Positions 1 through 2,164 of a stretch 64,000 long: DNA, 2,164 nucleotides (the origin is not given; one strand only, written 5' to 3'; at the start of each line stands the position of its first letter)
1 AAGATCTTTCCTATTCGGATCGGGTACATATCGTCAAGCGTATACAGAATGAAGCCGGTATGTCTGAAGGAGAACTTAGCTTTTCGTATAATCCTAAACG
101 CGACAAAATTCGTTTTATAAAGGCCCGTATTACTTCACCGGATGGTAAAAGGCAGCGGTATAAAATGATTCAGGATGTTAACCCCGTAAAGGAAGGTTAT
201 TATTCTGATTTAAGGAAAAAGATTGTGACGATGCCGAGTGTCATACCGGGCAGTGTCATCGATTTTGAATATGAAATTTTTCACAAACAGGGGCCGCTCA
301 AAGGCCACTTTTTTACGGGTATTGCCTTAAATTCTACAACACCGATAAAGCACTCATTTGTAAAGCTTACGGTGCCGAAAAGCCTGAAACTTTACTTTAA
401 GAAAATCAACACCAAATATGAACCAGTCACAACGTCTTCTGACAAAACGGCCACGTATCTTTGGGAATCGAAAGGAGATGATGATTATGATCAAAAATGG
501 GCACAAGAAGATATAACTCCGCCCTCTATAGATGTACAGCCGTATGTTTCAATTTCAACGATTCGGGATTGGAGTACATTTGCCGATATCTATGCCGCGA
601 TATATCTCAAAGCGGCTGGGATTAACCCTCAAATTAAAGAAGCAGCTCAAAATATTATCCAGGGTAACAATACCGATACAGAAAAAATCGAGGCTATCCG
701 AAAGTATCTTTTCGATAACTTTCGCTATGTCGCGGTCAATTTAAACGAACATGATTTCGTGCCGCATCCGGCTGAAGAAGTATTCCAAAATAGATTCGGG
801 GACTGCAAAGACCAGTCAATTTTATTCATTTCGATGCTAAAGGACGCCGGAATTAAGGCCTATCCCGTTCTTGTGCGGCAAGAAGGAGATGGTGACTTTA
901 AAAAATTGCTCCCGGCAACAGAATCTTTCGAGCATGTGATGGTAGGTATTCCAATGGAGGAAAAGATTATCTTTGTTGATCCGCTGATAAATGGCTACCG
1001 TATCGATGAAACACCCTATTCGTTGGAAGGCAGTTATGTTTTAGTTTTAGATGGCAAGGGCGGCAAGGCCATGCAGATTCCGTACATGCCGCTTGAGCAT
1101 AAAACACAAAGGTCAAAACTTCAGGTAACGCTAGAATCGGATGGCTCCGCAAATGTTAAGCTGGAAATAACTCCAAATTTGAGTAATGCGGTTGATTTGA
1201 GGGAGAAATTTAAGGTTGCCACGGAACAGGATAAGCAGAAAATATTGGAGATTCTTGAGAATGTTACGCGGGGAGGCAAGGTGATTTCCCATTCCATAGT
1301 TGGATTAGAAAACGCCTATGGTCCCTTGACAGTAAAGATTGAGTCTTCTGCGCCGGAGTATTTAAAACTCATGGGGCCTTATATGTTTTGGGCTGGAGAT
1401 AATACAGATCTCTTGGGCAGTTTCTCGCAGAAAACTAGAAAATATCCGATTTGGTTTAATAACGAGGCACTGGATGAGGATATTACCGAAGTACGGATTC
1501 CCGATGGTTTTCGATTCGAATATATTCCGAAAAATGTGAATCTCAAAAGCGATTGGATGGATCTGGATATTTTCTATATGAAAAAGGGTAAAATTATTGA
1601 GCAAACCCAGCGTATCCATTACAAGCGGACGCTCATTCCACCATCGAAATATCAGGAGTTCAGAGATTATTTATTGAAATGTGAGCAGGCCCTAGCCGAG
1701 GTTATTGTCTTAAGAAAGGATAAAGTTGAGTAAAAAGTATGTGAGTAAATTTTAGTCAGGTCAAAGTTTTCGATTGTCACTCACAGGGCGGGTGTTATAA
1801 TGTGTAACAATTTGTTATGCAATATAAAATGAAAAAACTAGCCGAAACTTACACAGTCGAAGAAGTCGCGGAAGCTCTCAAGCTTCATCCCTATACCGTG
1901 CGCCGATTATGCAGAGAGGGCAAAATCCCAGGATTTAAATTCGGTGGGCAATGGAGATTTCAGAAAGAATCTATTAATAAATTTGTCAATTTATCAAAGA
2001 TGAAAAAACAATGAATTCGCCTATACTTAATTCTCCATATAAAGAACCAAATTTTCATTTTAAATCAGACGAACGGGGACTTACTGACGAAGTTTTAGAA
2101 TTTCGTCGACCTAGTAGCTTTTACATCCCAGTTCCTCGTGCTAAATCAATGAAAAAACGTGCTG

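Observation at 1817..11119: Compact operon coupling an inverted Type III-like Res/Mod pair to a PHP::Rad50-like ATPase and a GIY-YIG nuclease: candidate composite, possibly undescribed defence system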

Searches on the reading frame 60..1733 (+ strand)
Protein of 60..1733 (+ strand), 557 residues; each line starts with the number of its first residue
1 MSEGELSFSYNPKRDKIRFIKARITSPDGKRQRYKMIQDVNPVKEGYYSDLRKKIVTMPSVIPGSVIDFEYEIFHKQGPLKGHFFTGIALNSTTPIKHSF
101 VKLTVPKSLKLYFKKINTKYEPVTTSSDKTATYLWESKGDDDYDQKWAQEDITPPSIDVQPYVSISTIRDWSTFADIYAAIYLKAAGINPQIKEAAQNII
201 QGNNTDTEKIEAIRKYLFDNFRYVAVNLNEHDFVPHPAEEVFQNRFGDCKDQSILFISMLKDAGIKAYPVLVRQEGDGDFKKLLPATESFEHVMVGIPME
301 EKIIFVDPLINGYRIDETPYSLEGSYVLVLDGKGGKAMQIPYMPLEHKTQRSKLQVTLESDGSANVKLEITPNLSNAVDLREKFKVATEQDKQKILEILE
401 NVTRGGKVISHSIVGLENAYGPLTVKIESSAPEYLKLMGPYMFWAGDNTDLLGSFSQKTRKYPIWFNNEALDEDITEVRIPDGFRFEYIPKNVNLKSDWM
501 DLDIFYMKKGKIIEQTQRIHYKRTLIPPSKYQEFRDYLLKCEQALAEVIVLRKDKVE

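Call 3: search_protein_families(library=pfam, proteins=[window:60-1733:+], max_evalue=0.01)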
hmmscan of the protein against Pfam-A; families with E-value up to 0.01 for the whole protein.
window:60-1733:+ (557 aa): 3 families
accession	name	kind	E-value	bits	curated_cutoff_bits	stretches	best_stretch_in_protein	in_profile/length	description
PF12969.12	DUF3857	-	2.5e-24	86.7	24.6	1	3-138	24-164/170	Domain of Unknown Function with PDB structure (DUF3857)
PF01841.26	Transglut_core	-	1.8e-12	47.9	23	1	194-296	2-95/108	Transglutaminase-like superfamily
PF12970.12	DUF3858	-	0.00038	21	27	1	477-549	42-114/116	Domain of Unknown Function with PDB structure (DUF3858)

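Call 4: search_protein_families(library=padloc, proteins=[window:60-1733:+], max_evalue=0.01)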
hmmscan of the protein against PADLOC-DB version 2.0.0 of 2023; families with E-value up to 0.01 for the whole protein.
window:60-1733:+ (557 aa): 0 families

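Call 5: search_protein_families(library=ncbifam, proteins=[window:60-1733:+], max_evalue=0.01)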
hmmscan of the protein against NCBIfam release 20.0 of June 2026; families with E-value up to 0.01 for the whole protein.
window:60-1733:+ (557 aa): 0 families

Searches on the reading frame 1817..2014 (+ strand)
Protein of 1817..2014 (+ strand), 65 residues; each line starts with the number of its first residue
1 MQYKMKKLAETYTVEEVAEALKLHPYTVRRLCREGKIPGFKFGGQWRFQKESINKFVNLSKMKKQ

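Call 3: search_protein_families(library=pfam, proteins=[window:1817-2014:+], max_evalue=0.01)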
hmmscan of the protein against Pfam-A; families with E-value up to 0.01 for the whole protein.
window:1817-2014:+ (65 aa): 4 families
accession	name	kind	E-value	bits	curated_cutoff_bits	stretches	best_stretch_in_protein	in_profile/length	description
PF12728.13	HTH_17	-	1.1e-16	61.2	27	1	12-57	2-47/51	Helix-turn-helix domain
PF13338.12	AbiEi_4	-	0.00084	19.8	25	1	13-37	15-38/49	Transcriptional regulator, AbiEi antitoxin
PF00376.29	MerR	-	0.0015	18.7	28.2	1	13-38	1-26/38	MerR family regulatory protein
PF13411.12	MerR_1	-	0.0041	17.6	21.6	1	12-63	1-53/69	MerR HTH family regulatory protein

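Call 4: search_protein_families(library=padloc, proteins=[window:1817-2014:+], max_evalue=0.01)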
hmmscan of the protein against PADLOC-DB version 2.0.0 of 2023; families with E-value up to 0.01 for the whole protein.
window:1817-2014:+ (65 aa): 1 family
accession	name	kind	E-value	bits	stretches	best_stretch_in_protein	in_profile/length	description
PDLC04133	mad1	-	2.2e-10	38.6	1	10-60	4-54/60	mads_1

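Call 5: search_protein_families(library=ncbifam, proteins=[window:1817-2014:+], max_evalue=0.01)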
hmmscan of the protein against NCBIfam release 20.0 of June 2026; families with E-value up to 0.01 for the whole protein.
window:1817-2014:+ (65 aa): 5 families
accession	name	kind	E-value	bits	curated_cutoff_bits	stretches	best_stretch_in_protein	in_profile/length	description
TIGR01764.1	excise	domain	4.3e-13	49.4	28.8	1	11-57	1-47/49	excisionase family DNA-binding protein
NF047737.1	antiphage_MADS1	equivalog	6.6e-13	48.7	80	1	12-56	4-48/49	methylation-associated defense system helix-turn-helix domain-containing protein MAD1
NF033787.1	HTH_BldC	subfamily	9.8e-06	25.3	77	1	12-55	3-47/49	BldC family transcriptional regulator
NF033518.0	transpos_IS607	equivalog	0.00015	21.3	110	1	16-63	2-50/187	IS607 family transposase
NF047375.1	HeatShock_HspR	equivalog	0.0086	16.1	105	1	10-63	2-56/92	heat shock protein transcriptional repressor HspR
